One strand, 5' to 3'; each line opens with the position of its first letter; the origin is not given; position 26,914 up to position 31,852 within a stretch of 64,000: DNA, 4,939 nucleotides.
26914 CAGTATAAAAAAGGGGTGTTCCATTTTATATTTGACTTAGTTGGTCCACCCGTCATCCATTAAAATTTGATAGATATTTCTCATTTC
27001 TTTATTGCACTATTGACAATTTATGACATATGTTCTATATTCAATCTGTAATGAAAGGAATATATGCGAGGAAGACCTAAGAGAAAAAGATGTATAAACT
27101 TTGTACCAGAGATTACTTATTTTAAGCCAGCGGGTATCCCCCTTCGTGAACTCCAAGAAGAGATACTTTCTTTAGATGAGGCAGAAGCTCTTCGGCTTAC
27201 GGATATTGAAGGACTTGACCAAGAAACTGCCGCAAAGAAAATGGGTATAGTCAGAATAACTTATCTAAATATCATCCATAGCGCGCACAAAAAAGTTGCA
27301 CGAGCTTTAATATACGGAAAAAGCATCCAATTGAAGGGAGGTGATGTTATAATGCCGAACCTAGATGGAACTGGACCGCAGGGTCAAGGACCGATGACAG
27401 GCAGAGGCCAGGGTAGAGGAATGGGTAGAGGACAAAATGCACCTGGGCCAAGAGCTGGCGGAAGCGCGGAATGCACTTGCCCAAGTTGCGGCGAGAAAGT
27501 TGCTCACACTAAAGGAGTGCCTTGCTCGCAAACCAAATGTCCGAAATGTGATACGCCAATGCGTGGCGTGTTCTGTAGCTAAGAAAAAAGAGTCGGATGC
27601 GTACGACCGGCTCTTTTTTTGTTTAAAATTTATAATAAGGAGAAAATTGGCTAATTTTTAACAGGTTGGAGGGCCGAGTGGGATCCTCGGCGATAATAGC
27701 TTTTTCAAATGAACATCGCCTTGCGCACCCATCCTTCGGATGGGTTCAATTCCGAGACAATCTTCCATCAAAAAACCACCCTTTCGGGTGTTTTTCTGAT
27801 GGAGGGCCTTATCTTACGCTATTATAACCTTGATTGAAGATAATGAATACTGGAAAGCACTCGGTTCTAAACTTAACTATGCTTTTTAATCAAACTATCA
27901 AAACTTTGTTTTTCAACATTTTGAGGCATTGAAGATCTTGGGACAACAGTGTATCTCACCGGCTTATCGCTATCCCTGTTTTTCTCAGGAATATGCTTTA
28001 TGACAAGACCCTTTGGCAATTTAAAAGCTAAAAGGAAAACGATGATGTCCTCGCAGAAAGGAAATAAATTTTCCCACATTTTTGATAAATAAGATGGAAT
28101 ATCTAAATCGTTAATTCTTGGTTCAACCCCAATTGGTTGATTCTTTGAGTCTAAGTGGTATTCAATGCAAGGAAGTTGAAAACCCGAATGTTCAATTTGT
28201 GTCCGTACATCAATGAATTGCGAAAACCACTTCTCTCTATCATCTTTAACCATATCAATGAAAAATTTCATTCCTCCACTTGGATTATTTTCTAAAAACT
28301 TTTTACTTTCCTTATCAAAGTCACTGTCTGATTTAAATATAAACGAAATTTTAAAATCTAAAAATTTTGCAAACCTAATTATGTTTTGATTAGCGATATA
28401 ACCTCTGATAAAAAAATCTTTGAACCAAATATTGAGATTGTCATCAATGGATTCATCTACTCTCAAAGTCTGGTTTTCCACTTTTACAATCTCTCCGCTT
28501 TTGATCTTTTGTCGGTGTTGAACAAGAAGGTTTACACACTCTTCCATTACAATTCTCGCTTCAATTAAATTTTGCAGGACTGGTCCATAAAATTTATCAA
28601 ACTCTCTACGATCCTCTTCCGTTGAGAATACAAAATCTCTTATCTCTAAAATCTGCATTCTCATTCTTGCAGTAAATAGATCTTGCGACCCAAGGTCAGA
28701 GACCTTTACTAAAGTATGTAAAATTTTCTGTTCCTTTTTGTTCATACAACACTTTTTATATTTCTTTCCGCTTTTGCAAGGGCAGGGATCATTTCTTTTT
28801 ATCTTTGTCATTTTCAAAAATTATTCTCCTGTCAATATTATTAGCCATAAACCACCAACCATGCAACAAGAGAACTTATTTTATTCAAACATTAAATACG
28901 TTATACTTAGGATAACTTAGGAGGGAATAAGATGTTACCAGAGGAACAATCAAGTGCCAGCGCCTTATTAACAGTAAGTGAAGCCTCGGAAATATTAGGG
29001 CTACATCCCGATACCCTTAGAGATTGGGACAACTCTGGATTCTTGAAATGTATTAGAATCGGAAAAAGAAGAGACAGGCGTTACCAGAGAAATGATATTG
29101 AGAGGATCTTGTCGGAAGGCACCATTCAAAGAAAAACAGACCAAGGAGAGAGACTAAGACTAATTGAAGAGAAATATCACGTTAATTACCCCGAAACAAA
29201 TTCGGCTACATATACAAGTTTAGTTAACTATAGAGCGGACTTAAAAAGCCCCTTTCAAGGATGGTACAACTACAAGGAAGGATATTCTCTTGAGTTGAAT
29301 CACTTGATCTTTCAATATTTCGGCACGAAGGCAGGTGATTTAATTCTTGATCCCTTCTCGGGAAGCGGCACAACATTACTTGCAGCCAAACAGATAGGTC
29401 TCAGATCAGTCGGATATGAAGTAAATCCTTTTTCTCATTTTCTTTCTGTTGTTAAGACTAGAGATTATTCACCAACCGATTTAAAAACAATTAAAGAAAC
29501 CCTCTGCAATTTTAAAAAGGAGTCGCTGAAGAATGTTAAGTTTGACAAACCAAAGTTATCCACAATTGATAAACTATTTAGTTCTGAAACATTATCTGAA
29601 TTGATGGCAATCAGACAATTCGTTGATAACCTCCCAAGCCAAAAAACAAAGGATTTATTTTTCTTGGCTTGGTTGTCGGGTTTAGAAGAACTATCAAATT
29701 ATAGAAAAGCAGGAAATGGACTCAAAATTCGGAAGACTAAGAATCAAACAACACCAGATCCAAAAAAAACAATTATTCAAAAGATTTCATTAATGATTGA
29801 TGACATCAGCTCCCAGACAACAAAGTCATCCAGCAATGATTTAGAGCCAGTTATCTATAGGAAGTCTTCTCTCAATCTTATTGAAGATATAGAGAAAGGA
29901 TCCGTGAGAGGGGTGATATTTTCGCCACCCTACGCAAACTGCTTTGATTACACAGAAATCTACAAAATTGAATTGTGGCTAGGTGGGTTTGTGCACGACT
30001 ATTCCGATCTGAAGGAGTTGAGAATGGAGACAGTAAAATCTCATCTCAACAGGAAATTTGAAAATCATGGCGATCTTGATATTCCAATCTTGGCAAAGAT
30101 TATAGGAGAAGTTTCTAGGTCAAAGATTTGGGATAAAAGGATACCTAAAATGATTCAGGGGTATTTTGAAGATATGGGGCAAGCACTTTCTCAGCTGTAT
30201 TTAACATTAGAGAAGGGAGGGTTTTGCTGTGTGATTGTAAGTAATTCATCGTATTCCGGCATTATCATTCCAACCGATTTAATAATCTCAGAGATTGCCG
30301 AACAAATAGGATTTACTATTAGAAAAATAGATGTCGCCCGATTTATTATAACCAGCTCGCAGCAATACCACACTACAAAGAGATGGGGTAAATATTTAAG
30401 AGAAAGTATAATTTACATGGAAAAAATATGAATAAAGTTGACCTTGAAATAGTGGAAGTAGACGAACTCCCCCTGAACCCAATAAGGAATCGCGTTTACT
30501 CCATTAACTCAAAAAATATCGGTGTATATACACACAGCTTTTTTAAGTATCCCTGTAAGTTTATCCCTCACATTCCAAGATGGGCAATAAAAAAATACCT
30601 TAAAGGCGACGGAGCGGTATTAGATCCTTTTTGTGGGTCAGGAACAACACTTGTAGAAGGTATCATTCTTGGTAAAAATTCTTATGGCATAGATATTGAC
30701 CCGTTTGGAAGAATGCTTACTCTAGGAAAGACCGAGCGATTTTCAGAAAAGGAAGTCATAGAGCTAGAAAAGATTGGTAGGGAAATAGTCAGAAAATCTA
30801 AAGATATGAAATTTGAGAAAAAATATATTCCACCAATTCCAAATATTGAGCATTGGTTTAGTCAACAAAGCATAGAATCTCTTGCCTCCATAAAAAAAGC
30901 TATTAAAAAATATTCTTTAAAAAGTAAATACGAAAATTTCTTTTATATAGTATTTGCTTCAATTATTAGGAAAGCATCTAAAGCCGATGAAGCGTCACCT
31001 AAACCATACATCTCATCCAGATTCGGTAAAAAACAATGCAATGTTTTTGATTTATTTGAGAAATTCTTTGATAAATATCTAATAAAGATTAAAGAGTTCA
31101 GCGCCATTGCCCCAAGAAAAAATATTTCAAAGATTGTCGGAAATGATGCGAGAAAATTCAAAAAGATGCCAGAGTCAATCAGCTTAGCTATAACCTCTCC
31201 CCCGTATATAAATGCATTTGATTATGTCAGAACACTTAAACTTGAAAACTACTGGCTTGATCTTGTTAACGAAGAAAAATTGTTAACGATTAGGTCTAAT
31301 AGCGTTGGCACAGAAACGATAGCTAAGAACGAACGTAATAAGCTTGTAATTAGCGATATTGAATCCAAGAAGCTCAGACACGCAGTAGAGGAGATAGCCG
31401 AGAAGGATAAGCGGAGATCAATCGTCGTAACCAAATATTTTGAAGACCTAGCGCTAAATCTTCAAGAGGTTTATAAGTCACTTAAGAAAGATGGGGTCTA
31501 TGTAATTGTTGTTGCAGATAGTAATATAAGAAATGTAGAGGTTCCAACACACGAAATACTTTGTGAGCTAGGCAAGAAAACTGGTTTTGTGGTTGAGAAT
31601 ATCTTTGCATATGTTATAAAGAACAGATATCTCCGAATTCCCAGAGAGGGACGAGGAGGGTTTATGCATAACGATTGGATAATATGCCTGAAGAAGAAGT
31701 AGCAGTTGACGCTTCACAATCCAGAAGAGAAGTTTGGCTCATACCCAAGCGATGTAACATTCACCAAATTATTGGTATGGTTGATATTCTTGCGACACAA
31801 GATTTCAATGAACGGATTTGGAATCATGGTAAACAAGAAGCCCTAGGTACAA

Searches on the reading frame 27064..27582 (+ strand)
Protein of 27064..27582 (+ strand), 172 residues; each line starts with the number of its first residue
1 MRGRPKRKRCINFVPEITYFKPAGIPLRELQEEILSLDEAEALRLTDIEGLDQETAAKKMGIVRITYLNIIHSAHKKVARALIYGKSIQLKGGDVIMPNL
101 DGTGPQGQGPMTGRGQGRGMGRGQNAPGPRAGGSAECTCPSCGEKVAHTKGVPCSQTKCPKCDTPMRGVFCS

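Call 6: search_protein_families(library=pfam, proteins=[window:27064-27582:+], max_evalue=0.01)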
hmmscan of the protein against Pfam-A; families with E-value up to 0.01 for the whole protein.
window:27064-27582:+ (172 aa): 2 families
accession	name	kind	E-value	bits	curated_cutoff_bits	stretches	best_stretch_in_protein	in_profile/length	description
PF02001.22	DUF134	-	1e-22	80.9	27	1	2-96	4-96/98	Protein of unknown function DUF134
PF17253.7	DUF5320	-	6.2e-06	27.7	27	1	97-126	1-30/99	Family of unknown function (DUF5320)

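Call 52: find_homologous_proteins(query=window:27064-27582:+, max_evalue=1e-10)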
Query window:27064-27582:+ (172 aa): 506 proteins with E <= 1e-10 among 636 candidates; the best 120 are listed.
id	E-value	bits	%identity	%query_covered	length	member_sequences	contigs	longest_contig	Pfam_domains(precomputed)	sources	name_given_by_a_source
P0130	1.2e-102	359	91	100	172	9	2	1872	PF02001.22,PF17253.8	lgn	-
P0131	3.1e-101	354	88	100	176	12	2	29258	PF02001.22,PF17253.8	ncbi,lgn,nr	ncbi:MAG: DUF134 domain-containing protein [Candidatus Berkelbacteria bacterium]|nr:DUF134 domain-co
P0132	4.6e-101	354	87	100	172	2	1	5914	PF02001.22,PF17253.8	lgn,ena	-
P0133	1.1e-100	353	88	100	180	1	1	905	PF02001.22,PF17253.8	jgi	-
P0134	2.3e-97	342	84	100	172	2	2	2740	PF02001.22,PF17253.8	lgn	-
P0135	3.9e-96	338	84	100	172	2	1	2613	PF02001.22,PF17253.8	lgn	-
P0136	1.8e-94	332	81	100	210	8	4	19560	PF02001.22,PF17253.8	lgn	-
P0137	5.0e-91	321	77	100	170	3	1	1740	PF02001.22,PF17253.8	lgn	-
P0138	6.8e-90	318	81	99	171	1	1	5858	PF02001.22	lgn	-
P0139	1.4e-89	317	81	100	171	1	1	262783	PF02001.22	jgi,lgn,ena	-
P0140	2.2e-88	313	73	100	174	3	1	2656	PF02001.22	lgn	-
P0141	8.3e-85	301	75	99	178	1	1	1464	PF02001.22,PF17253.8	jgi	jgi:predicted DNA-binding protein (UPF0251 family)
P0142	2.8e-84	299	76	100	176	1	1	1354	PF02001.22,PF17253.8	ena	-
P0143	6.3e-82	292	73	99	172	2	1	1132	PF02001.22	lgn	-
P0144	9.9e-82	291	86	85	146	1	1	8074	PF02001.22,PF17253.8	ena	-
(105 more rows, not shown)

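Call 53: find_encoding_contigs(protein=P0131, flank=8000, max_places=3)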
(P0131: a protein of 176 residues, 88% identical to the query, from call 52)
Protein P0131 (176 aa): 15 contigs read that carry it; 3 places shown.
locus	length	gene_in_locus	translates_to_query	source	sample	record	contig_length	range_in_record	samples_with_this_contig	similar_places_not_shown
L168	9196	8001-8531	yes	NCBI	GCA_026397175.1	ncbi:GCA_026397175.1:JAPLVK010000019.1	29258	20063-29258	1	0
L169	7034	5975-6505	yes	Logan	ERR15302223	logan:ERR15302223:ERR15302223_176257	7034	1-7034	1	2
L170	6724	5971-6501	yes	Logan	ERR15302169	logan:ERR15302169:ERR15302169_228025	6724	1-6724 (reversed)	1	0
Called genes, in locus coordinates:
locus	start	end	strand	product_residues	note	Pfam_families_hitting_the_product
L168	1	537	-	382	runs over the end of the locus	PF01966:HD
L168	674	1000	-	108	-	-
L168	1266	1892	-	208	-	PF01551:Peptidase_M23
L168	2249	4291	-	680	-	PF00664:ABC_membrane, PF13401:AAA_22 (faint), PF00005:ABC_tran, PF02463:SMC_N (weak)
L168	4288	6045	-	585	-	PF00664:ABC_membrane, PF00005:ABC_tran, PF02463:SMC_N (weak)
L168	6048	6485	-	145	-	PF22381:Staph_reg_Sar_Rot (weak), PF12802:MarR_2 (weak), PF01047:MarR, PF13463:HTH_27 (weak), PF12840:HTH_20 (weak), PF13412:HTH_24 (weak)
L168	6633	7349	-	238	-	-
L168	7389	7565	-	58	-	-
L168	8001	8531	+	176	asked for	PF02001:DUF134, PF17253:DUF5320 (weak)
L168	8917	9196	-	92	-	?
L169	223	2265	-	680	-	PF00664:ABC_membrane, PF13401:AAA_22 (faint), PF00005:ABC_tran, PF02463:SMC_N (weak)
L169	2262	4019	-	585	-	PF00664:ABC_membrane, PF00005:ABC_tran, PF02463:SMC_N (weak)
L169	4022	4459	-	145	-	PF22381:Staph_reg_Sar_Rot (weak), PF12802:MarR_2 (weak), PF01047:MarR, PF13463:HTH_27 (weak), PF12840:HTH_20 (weak), PF13412:HTH_24 (weak)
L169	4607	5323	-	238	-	-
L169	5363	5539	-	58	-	-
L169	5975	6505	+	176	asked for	PF02001:DUF134, PF17253:DUF5320 (weak)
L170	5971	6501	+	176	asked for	PF02001:DUF134, PF17253:DUF5320 (weak)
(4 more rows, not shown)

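Call 54: find_encoding_contigs(protein=P0139, flank=8000, max_places=2)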
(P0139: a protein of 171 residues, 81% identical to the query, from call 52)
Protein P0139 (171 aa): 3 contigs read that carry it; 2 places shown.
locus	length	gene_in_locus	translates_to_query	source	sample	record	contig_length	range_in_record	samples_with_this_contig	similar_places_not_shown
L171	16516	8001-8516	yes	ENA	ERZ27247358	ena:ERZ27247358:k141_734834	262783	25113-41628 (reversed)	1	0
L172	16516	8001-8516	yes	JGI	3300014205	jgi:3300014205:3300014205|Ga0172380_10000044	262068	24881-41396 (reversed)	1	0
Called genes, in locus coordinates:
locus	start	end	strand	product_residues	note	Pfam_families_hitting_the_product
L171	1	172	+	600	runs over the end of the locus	PF00932:LTD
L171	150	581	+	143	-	PF02367:TsaE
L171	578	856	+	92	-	-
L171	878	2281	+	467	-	PF03816:LytR_cpsA_psr, PF13399:LytR_C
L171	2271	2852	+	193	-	PF18900:DUF5656 (weak)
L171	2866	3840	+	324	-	PF13624:SurA_N_3 (faint), PF13616:Rotamase_3, PF13145:Rotamase_2, PF00639:Rotamase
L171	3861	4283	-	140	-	PF05014:Nuc_deoxyrib_tr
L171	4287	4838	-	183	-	-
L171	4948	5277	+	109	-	PF03551:PadR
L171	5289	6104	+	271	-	-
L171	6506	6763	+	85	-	PF00313:CSD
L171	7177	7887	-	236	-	-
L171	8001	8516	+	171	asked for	PF02001:DUF134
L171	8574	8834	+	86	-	PF17253:DUF5320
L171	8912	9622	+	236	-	PF11139:SfLAP, PF13386:DsbD_2 (weak)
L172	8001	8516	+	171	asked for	PF02001:DUF134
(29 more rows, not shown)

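Call 67: find_encoding_contigs(protein=P0130, flank=3000, max_places=4)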
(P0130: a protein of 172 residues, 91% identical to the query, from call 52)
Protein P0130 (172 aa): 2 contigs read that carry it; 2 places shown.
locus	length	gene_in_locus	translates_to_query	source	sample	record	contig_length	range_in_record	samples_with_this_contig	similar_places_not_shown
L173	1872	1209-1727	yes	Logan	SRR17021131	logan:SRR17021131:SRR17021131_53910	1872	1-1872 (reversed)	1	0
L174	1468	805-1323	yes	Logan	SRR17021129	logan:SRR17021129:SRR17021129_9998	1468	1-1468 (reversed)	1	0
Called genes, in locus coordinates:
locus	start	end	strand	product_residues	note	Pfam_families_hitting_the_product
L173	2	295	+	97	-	?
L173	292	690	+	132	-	PF01467:CTP_transf_like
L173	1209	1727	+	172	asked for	PF02001:DUF134, PF17253:DUF5320 (weak)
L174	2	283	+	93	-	?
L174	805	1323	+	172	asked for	PF02001:DUF134, PF17253:DUF5320 (weak)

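Call 68: find_encoding_contigs(protein=P0132, flank=6000, max_places=3)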
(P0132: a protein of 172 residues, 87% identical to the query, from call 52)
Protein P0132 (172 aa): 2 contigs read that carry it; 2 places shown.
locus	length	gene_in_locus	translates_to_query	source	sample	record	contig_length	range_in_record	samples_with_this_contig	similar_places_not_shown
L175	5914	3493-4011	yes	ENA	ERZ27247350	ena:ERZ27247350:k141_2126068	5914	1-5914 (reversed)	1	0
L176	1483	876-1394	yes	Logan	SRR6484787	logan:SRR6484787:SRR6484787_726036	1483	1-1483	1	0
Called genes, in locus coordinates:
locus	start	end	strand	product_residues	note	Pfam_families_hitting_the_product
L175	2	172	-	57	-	?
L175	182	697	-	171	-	PF01625:PMSR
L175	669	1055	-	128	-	PF01641:SelR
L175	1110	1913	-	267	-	-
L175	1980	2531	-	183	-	-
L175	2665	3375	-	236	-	-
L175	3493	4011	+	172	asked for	PF02001:DUF134, PF17253:DUF5320 (weak)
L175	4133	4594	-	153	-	-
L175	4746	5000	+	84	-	PF12840:HTH_20 (weak), PF01022:HTH_5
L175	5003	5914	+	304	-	?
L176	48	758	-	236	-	-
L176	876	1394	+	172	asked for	PF02001:DUF134, PF17253:DUF5320 (weak)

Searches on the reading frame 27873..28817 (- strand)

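Call 6: search_protein_families(library=pfam, proteins=[window:27873-28817:-], max_evalue=0.01)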
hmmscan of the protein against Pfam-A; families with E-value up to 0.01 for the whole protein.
window:27873-28817:- (314 aa): 2 families
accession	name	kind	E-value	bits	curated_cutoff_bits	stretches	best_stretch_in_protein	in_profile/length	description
PF02810.21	SEC-C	-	5e-09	36.3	20.4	1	8-26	1-19/19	SEC-C motif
PF16739.11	CARD_2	-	0.0029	18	28.2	0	181-212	52-84/93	Caspase recruitment domain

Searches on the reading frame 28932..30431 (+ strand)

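Call 6: search_protein_families(library=pfam, proteins=[window:28932-30431:+], max_evalue=0.01)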
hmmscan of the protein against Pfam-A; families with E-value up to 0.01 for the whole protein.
window:28932-30431:+ (499 aa): 5 families
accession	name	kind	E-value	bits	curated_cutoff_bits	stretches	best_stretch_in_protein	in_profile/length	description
PF01555.25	N6_N4_Mtase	-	1.3e-13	51.8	26.7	1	132-166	179-213/221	DNA methylase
PF13411.12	MerR_1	-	3.1e-11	43.6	21.6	1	14-59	2-46/69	MerR HTH family regulatory protein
PF12728.13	HTH_17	-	5.2e-10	39.9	27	1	12-62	1-49/51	Helix-turn-helix domain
PF00376.29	MerR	-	1.3e-06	28.6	28.2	1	14-51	1-38/38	MerR family regulatory protein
PF01170.24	UPF0020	-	0.0027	17.8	22.3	1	128-166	22-60/197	RMKL-like, methyltransferase domain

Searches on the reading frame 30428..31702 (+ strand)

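Call 6: search_protein_families(library=pfam, proteins=[window:30428-31702:+], max_evalue=0.01)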
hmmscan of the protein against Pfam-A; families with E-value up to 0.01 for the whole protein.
window:30428-31702:+ (424 aa): 3 families
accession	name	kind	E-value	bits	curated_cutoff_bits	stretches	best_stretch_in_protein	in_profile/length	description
PF01555.25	N6_N4_Mtase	-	2.2e-15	57.7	26.7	2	32-92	159-213/221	DNA methylase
PF01170.24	UPF0020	-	4.2e-06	27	22.3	1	59-92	27-60/197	RMKL-like, methyltransferase domain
PF13847.12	Methyltransf_31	-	0.0073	16.4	27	0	60-92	3-38/145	Methyltransferase domain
